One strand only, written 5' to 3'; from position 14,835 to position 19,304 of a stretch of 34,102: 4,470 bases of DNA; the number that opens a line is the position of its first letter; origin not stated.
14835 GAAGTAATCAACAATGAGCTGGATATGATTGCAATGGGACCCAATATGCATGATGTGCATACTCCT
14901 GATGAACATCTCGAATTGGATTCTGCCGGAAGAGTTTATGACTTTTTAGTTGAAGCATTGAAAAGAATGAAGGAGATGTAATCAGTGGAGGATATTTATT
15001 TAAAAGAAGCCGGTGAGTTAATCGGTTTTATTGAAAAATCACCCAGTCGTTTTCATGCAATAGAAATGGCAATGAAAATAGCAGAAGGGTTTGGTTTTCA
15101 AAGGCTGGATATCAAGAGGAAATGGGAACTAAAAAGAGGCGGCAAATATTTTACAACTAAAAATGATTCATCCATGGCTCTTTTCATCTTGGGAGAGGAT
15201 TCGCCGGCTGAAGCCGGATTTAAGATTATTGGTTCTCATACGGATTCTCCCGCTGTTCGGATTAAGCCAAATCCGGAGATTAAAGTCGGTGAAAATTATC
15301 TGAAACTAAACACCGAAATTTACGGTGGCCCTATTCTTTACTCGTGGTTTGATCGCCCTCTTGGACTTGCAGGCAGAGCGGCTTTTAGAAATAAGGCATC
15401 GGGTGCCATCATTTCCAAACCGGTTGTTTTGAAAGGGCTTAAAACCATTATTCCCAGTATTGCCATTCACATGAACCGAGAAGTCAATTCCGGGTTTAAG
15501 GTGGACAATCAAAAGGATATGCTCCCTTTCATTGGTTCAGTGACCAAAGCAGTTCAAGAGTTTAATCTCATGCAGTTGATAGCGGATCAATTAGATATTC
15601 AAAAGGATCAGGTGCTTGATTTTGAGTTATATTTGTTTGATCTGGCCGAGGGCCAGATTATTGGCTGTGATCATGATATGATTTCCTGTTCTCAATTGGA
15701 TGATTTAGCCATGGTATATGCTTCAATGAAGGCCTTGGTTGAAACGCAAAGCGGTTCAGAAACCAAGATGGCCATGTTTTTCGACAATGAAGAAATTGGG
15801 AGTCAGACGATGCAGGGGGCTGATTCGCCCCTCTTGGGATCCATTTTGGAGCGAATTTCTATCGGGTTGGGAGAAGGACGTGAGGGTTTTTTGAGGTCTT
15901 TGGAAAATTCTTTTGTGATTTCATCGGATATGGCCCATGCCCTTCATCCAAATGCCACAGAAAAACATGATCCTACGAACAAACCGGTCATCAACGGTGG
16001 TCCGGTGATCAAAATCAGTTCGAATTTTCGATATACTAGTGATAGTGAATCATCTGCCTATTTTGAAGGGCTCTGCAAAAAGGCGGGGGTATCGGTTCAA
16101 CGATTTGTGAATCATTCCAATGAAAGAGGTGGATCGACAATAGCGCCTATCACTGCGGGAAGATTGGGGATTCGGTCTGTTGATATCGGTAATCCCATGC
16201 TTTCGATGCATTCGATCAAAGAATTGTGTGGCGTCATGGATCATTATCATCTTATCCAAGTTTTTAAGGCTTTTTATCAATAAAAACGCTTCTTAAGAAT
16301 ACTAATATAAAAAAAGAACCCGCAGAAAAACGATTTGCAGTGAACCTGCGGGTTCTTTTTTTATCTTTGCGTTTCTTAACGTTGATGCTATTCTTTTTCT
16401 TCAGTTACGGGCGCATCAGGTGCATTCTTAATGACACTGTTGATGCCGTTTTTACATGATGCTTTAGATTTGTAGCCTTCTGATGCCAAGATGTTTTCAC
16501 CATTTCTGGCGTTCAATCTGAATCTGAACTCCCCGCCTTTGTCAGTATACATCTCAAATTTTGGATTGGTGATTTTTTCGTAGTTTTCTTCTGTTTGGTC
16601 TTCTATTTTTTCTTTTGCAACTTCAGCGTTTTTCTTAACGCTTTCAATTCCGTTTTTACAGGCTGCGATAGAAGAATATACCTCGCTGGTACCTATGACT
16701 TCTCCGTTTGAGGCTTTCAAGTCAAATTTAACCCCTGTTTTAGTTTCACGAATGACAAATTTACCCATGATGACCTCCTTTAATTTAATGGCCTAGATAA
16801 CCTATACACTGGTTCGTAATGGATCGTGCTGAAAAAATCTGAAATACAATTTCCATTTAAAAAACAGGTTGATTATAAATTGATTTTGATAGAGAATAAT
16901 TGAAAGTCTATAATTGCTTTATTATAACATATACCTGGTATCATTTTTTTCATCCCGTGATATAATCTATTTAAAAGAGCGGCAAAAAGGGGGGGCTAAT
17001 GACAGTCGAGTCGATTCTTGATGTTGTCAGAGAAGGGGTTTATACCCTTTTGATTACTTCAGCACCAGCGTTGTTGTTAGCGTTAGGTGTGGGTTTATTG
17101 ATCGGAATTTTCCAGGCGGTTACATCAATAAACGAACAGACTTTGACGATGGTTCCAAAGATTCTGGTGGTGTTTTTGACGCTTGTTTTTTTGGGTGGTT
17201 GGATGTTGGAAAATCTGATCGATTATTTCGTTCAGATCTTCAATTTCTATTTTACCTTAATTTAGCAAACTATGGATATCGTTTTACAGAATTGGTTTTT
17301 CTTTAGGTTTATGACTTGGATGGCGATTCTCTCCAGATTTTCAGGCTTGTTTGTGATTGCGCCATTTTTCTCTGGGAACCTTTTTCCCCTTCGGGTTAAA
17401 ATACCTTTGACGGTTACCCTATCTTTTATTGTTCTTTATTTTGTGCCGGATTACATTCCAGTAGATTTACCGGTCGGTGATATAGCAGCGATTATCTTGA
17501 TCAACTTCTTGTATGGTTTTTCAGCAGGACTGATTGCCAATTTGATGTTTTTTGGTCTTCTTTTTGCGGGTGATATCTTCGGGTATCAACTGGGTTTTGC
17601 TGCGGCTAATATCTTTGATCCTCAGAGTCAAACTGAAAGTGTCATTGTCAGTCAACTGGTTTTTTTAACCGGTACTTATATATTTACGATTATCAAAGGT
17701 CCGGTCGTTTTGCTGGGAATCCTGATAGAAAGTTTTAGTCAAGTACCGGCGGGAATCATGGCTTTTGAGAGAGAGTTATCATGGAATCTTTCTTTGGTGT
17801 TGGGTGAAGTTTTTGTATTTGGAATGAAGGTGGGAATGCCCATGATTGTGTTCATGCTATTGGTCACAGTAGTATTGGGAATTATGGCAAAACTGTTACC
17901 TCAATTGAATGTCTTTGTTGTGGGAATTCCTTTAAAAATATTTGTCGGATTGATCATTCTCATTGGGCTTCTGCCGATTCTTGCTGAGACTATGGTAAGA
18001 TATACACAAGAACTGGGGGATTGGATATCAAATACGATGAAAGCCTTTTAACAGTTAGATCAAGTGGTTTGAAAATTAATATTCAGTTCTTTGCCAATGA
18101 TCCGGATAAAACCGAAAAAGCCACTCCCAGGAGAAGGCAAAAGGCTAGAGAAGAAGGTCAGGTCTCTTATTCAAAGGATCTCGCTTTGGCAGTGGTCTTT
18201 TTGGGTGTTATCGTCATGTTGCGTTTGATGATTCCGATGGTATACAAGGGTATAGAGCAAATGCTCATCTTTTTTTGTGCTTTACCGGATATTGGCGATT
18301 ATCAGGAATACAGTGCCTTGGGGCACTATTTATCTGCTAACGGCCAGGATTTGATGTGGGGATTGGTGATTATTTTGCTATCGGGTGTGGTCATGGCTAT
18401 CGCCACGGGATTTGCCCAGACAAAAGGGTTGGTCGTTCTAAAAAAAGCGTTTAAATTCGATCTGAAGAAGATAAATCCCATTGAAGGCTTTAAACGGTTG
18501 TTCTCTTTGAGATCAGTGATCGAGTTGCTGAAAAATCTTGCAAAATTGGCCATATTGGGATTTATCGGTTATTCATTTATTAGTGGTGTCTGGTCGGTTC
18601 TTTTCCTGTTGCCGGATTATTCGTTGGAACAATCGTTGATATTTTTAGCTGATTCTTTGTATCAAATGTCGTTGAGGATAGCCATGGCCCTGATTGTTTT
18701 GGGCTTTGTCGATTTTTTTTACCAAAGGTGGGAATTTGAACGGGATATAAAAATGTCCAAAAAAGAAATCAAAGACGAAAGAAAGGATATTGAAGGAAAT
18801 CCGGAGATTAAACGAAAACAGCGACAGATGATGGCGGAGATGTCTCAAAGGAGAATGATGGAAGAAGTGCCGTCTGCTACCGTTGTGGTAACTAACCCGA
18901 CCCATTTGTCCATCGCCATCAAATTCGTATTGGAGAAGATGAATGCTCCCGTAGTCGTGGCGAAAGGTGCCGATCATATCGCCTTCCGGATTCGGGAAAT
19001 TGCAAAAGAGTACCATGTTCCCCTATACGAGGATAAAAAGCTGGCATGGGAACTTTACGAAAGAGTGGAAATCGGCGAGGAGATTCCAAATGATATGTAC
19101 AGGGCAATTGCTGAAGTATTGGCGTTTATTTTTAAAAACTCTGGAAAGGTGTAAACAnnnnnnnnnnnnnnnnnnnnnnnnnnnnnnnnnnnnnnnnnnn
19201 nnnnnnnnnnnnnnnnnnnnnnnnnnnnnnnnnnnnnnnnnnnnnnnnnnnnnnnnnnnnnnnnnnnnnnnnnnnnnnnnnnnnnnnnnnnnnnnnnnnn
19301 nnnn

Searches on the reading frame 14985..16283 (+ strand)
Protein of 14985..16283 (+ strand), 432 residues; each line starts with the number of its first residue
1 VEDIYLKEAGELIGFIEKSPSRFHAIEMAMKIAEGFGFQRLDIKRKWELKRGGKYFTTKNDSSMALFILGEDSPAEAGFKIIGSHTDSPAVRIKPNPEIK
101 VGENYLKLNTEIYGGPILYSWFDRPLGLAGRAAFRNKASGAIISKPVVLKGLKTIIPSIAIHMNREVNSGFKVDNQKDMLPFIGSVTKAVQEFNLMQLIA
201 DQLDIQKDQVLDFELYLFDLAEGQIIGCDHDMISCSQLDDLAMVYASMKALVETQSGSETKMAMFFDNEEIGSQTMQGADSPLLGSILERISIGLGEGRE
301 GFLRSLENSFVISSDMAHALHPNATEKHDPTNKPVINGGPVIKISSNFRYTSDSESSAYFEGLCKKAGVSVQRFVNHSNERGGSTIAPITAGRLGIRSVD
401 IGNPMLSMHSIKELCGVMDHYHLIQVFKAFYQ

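Call 7: search_protein_families(library=pfam, proteins=[window:14985-16283:+], max_evalue=1)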
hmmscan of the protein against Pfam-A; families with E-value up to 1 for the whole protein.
window:14985-16283:+ (432 aa): 2 families
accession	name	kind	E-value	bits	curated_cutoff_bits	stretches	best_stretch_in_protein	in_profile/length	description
PF02127.20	Peptidase_M18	-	3.2e-130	435.3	24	1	15-431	1-432/432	Aminopeptidase I zinc metalloprotease (M18)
PF05343.19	Peptidase_M42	-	5.8e-06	26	23.2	1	305-424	179-290/292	M42 glutamyl aminopeptidase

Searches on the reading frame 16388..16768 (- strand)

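Call 7: search_protein_families(library=pfam, proteins=[window:16388-16768:-], max_evalue=1)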
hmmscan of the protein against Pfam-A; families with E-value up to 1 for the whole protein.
window:16388-16768:- (126 aa): 2 families
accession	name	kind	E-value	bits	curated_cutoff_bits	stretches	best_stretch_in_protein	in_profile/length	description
PF07411.17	DUF1508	-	4.1e-42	142.3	22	2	76-123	1-48/48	Domain of unknown function (DUF1508)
PF03307.20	Adeno_E3_15_3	-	0.13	12.9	35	0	32-64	29-61/116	Adenovirus 15.3kD protein in E3 region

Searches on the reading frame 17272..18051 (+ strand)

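Call 7: search_protein_families(library=pfam, proteins=[window:17272-18051:+], max_evalue=1)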
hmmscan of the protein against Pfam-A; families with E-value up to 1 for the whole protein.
window:17272-18051:+ (259 aa): 1 family
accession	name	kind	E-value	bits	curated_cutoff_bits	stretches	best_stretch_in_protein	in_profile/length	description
PF01311.25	Bac_export_1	-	1.3e-52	179.1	27.8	1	14-247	2-229/230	Bacterial export proteins, family 1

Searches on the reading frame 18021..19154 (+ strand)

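Call 7: search_protein_families(library=pfam, proteins=[window:18021-19154:+], max_evalue=1)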
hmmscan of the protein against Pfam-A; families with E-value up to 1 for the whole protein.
window:18021-19154:+ (377 aa): 3 families
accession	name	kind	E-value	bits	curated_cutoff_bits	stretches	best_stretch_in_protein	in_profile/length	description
PF01312.24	Bac_export_2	-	5.4e-119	397.8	24.4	1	29-370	2-335/335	FlhB HrpN YscU SpaS Family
PF18303.6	Saf_2TM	-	0.048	14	29.5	1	183-249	39-97/152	SAVED-fused 2TM effector domain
PF18139.7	LSDAT_euk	-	0.084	12.7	25.7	1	269-335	163-235/266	SLOG in TRPM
